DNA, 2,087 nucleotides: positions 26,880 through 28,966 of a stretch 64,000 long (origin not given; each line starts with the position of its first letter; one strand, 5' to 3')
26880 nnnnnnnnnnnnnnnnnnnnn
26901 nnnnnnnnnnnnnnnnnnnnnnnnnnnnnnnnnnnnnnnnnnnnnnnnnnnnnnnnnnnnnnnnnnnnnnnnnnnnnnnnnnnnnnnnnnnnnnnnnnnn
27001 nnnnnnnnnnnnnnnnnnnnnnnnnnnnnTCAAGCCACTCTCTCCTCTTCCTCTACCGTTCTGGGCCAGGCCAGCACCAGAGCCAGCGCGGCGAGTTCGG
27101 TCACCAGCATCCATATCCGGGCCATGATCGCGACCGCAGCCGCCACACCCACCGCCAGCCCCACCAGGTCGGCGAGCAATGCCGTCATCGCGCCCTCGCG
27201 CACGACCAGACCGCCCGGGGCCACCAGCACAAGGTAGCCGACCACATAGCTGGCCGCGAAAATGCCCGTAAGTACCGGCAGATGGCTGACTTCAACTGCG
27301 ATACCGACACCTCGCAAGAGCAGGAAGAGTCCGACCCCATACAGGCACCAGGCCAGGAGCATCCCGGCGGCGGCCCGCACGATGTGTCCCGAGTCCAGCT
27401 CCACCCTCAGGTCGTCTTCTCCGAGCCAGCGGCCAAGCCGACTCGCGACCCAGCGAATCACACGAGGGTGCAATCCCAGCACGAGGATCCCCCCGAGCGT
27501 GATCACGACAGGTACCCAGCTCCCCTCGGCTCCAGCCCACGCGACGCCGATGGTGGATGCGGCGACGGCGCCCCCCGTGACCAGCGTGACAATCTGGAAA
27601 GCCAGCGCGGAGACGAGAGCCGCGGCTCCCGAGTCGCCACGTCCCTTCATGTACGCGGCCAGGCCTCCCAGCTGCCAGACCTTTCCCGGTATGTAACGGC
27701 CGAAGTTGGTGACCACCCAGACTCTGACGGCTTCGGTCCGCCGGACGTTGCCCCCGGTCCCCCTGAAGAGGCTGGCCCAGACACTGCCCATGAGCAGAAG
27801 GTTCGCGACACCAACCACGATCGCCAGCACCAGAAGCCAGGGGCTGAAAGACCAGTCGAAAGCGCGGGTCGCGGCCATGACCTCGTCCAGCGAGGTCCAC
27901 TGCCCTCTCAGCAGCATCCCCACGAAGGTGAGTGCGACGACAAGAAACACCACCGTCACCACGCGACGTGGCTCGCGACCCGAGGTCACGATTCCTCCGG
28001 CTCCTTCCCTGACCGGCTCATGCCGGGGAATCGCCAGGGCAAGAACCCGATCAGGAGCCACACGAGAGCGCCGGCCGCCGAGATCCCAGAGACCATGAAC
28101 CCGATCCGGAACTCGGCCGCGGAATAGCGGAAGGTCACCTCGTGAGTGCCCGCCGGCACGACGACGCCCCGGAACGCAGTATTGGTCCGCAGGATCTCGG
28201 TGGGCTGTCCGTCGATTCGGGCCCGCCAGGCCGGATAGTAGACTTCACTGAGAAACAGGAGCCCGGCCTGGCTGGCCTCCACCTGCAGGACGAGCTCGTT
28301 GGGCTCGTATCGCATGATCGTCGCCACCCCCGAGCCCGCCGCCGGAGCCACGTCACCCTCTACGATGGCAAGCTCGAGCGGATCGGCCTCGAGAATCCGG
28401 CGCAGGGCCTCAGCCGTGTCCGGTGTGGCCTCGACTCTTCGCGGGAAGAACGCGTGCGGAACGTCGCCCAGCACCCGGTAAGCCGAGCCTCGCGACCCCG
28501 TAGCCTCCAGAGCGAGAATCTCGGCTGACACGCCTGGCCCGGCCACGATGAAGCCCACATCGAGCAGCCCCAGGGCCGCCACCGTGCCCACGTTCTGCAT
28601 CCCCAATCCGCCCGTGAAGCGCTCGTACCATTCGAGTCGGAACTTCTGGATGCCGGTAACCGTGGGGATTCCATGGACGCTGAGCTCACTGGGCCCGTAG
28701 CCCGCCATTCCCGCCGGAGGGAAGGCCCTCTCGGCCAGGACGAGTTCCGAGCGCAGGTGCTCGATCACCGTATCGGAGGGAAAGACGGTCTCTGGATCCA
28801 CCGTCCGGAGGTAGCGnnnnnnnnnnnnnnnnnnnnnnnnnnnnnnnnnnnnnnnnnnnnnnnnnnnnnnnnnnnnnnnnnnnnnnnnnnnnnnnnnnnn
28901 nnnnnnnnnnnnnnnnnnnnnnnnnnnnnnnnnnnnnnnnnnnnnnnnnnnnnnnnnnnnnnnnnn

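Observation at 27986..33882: Two different GT-C enzymes (YfhO-family and GT39/83-family) each paired with its own polyprenyl-P-sugar synthase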

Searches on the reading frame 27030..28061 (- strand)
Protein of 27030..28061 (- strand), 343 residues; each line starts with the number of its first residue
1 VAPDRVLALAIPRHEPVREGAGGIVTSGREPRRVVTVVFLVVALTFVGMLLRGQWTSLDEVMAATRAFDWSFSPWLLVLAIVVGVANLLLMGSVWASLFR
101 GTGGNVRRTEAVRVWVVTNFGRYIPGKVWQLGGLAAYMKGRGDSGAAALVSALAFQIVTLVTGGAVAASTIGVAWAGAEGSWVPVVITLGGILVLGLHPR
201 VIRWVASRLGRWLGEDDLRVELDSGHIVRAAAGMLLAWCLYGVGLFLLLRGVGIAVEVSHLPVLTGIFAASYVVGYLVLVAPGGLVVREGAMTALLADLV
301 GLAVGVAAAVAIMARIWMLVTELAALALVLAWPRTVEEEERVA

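Call 4: search_protein_families(library=pfam, proteins=[window:27030-28061:-], max_evalue=0.01)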
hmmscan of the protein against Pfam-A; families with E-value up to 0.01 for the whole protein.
window:27030-28061:- (343 aa): 1 family
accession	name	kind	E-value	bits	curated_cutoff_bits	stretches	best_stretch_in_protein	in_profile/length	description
PF03706.18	LPG_synthase_TM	-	5e-12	46.3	33.4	1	41-319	9-295/302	Lysylphosphatidylglycerol synthase TM region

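Call 5: search_protein_families(library=ncbifam, proteins=[window:27030-28061:-], max_evalue=0.01)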
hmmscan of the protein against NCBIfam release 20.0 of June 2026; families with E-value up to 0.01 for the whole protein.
window:27030-28061:- (343 aa): 0 families

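Call 48: search_solved_structures(query=window:27030-28061:-, max_evalue=1)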
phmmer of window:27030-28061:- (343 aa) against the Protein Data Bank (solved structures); distinct sequences matched with E-value up to 1: 0.

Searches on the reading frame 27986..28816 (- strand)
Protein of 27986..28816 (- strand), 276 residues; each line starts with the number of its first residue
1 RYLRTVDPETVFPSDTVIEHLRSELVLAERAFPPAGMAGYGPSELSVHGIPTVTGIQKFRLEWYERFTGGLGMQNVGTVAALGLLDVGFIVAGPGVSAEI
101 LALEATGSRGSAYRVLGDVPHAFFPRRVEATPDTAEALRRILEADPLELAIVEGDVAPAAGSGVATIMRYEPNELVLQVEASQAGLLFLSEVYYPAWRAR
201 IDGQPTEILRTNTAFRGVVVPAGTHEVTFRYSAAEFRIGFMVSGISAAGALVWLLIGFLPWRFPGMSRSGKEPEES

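Call 56: search_protein_families(library=pfam, proteins=[window:27986-28816:-], max_evalue=10)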
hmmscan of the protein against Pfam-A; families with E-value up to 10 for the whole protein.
window:27986-28816:- (276 aa): 1 family
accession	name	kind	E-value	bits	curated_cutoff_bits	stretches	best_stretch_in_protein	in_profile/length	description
PF09586.16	YfhO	-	3.5e-10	39.4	28.5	1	166-243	757-835/835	Bacterial membrane protein YfhO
